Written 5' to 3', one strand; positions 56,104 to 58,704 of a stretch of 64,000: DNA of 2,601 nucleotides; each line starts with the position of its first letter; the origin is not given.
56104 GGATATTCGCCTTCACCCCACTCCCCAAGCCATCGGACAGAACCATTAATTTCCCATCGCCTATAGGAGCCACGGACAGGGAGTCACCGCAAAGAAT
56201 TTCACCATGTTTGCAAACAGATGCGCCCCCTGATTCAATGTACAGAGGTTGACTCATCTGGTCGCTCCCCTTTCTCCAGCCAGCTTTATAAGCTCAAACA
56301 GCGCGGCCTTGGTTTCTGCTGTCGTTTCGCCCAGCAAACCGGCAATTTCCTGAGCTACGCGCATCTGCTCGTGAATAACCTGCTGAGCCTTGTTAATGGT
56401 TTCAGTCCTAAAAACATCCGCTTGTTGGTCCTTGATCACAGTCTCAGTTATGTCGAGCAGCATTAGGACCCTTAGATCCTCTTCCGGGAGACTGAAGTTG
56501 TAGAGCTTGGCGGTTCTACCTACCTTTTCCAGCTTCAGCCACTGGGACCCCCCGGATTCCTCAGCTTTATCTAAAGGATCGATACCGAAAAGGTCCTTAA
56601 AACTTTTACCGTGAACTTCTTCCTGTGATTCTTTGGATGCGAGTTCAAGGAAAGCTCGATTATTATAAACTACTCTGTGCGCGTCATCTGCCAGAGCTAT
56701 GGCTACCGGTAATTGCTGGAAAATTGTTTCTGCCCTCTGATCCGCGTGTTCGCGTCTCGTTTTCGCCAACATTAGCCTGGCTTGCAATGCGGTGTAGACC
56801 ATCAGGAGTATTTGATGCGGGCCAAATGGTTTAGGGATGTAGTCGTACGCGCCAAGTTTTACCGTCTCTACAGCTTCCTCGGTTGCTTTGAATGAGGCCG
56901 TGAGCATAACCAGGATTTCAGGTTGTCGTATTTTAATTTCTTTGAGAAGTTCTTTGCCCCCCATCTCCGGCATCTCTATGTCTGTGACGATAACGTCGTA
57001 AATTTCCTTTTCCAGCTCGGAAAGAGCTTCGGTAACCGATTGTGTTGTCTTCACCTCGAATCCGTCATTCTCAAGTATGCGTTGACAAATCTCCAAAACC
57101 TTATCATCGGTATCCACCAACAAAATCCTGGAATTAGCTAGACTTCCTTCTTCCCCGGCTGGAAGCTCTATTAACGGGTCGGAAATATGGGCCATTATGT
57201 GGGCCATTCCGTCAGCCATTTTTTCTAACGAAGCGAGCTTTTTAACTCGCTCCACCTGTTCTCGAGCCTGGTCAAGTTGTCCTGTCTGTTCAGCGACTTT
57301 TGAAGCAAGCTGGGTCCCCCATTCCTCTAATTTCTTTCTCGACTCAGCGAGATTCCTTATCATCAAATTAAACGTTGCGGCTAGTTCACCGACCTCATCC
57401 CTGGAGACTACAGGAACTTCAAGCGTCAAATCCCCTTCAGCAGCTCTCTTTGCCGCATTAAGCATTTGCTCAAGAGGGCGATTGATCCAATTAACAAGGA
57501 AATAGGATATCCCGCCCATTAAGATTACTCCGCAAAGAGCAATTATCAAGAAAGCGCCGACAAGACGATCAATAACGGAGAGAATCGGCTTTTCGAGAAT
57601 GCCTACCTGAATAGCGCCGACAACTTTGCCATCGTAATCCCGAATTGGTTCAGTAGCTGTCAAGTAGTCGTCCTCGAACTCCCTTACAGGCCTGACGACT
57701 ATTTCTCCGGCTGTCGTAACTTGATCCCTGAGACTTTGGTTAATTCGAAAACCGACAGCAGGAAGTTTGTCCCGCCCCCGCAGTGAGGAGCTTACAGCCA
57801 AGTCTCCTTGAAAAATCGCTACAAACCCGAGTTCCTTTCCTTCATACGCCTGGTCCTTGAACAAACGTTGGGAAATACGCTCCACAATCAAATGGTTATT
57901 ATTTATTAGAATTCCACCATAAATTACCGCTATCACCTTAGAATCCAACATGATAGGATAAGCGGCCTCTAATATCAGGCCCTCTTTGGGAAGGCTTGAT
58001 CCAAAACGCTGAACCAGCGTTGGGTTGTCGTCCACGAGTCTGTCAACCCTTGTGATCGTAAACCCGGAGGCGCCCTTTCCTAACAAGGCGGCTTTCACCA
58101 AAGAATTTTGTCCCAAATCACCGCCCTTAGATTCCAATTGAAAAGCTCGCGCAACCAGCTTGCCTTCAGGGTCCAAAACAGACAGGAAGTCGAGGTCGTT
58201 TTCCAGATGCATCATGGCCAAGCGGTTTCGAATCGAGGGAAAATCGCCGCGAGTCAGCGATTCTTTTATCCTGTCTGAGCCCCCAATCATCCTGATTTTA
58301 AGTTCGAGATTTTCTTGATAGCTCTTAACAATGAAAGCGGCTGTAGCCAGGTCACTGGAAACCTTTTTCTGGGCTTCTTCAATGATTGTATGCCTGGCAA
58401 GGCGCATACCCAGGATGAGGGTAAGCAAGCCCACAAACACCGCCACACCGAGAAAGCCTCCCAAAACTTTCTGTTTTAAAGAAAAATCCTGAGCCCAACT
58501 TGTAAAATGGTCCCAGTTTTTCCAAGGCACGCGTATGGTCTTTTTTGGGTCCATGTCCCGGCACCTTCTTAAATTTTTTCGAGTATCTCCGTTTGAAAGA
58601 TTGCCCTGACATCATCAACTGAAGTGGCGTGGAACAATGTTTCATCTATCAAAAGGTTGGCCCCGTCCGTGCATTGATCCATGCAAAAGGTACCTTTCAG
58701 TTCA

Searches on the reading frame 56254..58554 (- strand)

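Call 61: search_protein_families(library=pfam, proteins=[window:56254-58554:-], max_evalue=0.00001)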
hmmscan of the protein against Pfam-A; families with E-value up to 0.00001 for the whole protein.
window:56254-58554:- (766 aa): 5 families
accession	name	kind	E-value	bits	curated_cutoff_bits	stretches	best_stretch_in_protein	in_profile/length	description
PF00072.30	Response_reg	-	2.5e-26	92.4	30.2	1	477-586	1-110/111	Response regulator receiver domain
PF00672.30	HAMP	-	2e-15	57.3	25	1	352-403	1-52/53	HAMP domain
PF17202.10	sCache_3_3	-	4.7e-13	49.8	28.8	1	217-329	3-105/107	Single cache domain 3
PF17203.10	sCache_3_2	-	2.5e-08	34.6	28.4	0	263-330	72-137/140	Single cache domain 3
PF17201.10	Cache_3-Cache_2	-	3e-06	27.2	27.7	1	252-328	114-191/299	Cache 3/Cache 2 fusion domain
